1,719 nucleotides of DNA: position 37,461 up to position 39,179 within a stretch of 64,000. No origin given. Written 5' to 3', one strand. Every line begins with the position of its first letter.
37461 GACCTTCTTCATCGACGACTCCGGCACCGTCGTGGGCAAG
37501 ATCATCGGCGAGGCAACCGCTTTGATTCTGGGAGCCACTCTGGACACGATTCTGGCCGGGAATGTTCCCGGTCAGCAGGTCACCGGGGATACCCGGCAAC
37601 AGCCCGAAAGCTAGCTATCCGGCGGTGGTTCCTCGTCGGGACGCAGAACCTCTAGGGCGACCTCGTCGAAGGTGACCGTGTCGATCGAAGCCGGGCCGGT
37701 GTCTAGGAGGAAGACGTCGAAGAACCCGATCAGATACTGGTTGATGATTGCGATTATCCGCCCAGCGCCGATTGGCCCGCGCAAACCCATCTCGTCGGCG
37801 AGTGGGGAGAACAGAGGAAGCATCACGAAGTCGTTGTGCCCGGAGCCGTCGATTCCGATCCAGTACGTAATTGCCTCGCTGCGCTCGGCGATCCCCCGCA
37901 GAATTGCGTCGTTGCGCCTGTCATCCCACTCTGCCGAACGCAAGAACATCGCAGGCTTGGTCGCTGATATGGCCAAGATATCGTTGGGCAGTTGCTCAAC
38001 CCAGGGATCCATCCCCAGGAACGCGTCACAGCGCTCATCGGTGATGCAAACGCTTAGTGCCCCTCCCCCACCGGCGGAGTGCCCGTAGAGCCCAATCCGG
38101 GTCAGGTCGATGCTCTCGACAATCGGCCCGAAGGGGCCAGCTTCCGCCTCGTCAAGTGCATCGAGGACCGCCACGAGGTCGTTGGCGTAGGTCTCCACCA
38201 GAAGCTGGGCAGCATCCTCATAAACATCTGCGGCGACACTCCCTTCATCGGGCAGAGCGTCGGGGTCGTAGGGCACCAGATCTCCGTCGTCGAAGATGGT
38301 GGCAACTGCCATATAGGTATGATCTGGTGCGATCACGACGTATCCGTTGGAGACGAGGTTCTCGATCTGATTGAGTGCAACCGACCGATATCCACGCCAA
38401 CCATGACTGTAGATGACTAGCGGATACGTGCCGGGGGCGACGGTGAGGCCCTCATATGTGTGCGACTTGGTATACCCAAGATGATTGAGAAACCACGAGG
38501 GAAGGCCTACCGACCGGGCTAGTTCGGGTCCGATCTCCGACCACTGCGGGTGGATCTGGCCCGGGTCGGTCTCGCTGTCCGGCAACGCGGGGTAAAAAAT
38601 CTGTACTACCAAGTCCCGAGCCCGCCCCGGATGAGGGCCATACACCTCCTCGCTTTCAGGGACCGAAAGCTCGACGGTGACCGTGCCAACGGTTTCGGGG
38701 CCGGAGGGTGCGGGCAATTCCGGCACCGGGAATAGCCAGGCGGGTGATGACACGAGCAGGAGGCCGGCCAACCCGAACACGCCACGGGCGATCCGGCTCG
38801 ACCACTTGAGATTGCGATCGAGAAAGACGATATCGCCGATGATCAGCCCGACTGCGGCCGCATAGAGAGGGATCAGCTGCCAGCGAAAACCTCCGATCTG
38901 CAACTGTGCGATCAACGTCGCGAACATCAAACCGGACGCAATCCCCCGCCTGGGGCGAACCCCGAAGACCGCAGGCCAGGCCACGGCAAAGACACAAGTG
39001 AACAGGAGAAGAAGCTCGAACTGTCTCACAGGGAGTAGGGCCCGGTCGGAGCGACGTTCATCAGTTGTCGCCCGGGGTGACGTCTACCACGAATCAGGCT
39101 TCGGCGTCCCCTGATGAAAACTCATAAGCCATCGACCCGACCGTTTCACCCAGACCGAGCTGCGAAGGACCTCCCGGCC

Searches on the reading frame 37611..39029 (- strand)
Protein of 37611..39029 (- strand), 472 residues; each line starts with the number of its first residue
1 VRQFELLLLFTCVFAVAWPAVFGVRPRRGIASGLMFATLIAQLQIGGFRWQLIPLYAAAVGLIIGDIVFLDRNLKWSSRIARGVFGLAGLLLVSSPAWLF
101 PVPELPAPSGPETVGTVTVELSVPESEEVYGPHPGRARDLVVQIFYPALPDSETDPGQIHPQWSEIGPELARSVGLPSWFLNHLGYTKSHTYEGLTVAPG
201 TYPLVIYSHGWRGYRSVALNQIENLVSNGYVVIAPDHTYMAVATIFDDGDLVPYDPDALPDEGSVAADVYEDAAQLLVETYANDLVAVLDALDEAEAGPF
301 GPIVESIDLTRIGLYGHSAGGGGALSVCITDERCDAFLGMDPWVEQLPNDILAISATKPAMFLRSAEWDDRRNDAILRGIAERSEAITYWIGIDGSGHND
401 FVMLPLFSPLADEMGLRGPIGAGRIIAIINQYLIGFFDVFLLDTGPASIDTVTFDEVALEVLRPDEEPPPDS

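Call 27: search_protein_families(library=pfam, proteins=[window:37611-39029:-], max_evalue=0.001)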
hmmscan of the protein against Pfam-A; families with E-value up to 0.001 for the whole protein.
window:37611-39029:- (472 aa): 4 families
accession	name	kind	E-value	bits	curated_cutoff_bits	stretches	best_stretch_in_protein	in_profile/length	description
PF03403.19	PAF-AH_p_II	-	2.5e-16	59.7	20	2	137-239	29-137/372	Platelet-activating factor acetylhydrolase, isoform II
PF07224.18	Chlorophyllase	-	7.5e-07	28.7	26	1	199-243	39-83/301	Chlorophyllase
PF12740.14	PETase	-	5e-06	26.6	28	1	289-346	104-161/263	PET hydrolase-like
PF00561.26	Abhydrolase_1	-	7.3e-06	26.3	25.8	0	304-377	63-139/245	alpha/beta hydrolase fold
